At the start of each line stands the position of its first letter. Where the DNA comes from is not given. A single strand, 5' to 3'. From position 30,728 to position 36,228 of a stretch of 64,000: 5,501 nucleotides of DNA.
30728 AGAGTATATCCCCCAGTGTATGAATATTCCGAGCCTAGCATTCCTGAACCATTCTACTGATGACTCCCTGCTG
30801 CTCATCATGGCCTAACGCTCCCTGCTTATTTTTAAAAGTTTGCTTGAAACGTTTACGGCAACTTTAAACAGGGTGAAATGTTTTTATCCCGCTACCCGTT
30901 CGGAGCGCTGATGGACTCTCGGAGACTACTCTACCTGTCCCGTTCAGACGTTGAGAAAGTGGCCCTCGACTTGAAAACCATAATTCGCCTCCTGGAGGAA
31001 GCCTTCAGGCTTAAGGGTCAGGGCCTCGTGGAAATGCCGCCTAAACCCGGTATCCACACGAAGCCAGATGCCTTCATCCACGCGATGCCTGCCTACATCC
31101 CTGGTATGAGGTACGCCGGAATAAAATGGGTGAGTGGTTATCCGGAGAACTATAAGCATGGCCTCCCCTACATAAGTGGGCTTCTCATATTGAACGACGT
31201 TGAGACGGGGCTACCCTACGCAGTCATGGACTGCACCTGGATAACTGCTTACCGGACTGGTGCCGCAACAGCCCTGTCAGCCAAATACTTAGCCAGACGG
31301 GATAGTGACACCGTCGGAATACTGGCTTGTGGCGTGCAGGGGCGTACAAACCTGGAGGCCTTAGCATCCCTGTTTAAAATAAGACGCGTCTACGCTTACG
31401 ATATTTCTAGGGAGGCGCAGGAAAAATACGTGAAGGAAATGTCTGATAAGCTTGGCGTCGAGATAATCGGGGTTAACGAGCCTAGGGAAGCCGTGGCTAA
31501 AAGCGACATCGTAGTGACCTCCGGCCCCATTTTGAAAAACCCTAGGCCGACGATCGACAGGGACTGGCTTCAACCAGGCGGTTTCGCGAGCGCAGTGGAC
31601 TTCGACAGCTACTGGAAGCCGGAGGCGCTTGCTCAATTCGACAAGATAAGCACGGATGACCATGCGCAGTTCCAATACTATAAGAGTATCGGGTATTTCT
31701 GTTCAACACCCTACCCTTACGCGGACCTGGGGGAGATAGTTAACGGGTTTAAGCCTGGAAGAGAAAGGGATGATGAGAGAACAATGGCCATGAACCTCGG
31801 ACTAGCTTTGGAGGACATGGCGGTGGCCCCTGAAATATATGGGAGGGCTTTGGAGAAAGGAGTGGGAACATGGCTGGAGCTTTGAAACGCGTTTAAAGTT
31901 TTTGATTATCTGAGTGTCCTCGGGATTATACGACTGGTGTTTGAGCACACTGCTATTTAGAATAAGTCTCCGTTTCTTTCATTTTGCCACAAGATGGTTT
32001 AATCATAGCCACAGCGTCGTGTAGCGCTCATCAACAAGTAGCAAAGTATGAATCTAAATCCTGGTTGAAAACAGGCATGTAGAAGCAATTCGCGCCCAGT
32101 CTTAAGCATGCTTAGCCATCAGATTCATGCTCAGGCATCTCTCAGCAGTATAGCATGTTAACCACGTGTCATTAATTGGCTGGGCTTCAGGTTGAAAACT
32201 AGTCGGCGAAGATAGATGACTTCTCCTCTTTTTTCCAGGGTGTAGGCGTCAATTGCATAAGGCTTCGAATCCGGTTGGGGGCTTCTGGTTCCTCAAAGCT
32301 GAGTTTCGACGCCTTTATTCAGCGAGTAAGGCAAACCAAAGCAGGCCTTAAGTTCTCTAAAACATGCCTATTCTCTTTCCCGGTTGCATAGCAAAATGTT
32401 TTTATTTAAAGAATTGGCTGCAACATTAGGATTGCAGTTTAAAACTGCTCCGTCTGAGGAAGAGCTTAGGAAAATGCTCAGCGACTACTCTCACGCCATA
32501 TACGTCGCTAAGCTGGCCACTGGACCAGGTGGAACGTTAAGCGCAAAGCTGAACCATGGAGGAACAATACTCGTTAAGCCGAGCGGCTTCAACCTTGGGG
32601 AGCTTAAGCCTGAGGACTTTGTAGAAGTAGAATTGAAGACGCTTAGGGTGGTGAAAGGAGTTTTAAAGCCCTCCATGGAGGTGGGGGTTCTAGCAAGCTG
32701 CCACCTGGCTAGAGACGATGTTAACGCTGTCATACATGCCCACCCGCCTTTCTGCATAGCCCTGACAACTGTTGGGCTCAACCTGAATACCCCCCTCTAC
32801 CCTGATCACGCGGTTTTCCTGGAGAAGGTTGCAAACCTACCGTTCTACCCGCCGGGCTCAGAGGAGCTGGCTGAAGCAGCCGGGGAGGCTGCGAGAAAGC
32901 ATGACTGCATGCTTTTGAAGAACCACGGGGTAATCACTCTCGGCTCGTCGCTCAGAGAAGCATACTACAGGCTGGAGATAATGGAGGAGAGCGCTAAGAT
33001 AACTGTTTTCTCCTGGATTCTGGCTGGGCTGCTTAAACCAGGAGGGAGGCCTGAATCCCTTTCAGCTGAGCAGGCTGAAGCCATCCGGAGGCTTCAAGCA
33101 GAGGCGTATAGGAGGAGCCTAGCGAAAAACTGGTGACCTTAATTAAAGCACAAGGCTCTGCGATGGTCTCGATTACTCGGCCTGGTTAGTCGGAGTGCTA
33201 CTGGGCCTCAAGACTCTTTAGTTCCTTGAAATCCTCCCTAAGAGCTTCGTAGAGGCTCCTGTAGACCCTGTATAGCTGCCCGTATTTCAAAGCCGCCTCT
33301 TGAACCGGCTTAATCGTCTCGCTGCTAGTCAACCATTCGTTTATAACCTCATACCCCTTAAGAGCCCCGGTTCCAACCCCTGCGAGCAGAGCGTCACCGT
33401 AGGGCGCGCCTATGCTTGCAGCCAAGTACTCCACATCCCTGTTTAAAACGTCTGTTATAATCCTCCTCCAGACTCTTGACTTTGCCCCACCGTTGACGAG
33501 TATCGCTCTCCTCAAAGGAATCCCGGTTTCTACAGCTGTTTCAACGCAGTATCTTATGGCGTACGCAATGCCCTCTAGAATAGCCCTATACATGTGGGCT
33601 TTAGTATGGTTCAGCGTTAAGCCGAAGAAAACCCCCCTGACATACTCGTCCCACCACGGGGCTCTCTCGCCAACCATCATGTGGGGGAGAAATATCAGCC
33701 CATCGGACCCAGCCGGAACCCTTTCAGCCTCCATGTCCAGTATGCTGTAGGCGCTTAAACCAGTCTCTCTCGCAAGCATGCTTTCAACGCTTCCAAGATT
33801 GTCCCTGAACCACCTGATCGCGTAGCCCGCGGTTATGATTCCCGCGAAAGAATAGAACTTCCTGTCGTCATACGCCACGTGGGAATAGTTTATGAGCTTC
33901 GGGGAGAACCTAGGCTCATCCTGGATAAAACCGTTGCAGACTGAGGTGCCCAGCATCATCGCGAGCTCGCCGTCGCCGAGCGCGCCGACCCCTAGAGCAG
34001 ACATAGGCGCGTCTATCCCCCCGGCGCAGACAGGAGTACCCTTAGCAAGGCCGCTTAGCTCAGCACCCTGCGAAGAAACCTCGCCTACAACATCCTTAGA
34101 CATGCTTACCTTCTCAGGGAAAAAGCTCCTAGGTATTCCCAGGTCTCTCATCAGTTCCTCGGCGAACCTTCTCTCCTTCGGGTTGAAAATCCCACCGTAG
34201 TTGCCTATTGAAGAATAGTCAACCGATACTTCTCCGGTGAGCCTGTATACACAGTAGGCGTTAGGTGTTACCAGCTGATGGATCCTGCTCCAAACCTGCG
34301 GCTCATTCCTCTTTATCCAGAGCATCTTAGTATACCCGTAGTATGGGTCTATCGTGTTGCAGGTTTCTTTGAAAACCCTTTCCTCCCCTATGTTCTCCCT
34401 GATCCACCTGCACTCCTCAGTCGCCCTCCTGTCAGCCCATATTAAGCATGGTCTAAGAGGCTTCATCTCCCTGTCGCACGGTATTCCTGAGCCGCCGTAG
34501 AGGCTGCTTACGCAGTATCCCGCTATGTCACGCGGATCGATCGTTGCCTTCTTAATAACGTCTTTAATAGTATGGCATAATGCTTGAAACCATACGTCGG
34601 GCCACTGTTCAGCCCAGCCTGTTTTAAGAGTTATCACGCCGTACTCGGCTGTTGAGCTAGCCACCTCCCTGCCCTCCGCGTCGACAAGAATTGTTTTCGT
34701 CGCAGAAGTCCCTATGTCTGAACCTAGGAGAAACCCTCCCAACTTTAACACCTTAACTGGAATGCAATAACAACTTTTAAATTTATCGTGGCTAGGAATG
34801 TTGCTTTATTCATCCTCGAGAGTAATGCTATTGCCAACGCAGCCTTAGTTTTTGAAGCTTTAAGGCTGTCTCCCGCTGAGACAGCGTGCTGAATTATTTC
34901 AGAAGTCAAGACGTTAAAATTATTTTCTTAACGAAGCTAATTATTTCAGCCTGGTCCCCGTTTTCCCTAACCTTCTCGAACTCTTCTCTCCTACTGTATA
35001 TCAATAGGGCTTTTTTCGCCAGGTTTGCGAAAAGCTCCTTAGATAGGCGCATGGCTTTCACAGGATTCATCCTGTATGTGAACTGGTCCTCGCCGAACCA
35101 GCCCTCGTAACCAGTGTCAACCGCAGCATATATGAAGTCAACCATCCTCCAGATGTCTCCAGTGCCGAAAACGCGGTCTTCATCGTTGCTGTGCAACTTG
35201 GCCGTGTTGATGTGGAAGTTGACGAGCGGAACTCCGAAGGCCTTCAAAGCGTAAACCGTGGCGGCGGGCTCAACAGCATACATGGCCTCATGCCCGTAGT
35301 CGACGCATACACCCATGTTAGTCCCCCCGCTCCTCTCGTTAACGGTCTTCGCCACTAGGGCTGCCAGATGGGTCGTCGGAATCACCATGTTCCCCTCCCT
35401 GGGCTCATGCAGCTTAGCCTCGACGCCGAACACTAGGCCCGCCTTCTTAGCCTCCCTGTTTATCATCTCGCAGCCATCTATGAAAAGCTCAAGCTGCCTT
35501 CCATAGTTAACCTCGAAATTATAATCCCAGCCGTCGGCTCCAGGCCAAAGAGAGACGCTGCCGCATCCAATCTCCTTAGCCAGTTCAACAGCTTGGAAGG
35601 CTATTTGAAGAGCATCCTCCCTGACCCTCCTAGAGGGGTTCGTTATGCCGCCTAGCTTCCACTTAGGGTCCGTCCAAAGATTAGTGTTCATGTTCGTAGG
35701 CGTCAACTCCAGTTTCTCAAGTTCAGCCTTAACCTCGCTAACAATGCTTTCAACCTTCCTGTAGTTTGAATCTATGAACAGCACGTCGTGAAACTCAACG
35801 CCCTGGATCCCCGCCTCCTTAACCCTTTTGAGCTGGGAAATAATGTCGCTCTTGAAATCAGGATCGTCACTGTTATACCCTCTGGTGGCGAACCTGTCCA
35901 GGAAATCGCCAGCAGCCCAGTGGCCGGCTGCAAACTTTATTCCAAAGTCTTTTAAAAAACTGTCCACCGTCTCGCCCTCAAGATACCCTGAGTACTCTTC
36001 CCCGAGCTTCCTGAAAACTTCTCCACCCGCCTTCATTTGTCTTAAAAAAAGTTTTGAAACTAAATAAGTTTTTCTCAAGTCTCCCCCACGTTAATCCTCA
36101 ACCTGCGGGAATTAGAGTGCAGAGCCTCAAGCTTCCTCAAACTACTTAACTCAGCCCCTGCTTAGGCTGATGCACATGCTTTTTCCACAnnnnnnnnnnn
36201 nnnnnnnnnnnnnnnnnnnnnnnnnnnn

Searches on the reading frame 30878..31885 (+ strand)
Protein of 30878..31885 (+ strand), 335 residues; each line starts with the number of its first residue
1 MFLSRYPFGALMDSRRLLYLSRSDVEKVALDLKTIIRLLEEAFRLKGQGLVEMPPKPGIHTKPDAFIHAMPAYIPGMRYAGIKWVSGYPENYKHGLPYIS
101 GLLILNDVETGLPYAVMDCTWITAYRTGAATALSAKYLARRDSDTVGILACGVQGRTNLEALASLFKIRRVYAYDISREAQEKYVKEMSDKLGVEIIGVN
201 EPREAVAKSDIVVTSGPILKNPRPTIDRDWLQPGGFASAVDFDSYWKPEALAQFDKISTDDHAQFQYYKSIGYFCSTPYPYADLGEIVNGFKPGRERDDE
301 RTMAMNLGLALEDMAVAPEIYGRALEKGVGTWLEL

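Call 66: search_protein_families(library=pfam, proteins=[window:30878-31885:+], max_evalue=0.001)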
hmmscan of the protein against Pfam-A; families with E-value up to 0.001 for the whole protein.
window:30878-31885:+ (335 aa): 1 family
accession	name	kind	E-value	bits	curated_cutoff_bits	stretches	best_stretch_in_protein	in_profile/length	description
PF02423.21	OCD_Mu_crystall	-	7.8e-66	222.6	24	1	21-327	7-313/314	Ornithine cyclodeaminase/mu-crystallin family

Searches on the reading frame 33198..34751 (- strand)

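Call 8: search_protein_families(library=pfam, proteins=[window:33198-34751:-], max_evalue=0.0001)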
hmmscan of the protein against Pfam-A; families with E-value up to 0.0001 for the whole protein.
window:33198-34751:- (517 aa): 2 families
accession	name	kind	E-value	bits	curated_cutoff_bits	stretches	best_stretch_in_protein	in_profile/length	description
PF00370.27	FGGY_N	-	1e-54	186.2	28.8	1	8-254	2-245/245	FGGY family of carbohydrate kinases, N-terminal domain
PF02782.22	FGGY_C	-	7.2e-32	111.2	27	1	263-459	1-196/198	FGGY family of carbohydrate kinases, C-terminal domain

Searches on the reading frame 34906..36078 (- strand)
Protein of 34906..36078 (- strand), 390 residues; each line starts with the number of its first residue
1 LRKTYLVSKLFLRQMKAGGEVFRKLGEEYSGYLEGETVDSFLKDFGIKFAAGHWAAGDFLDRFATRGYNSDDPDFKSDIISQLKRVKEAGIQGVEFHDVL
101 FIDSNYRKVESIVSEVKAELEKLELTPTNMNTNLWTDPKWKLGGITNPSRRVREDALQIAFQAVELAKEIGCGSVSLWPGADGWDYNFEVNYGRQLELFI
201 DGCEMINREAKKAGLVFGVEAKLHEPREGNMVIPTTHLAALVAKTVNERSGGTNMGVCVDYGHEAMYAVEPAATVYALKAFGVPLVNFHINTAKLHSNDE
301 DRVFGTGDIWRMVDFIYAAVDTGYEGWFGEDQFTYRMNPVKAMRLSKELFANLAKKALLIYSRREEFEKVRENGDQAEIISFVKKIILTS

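Call 8: search_protein_families(library=pfam, proteins=[window:34906-36078:-], max_evalue=0.0001)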
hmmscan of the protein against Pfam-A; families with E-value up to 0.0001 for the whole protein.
window:34906-36078:- (390 aa): 1 family
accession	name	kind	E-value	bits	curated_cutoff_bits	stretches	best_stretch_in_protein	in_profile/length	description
PF01261.30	AP_endonuc_2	-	3.6e-23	83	31.1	1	84-347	2-243/249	Xylose isomerase-like TIM barrel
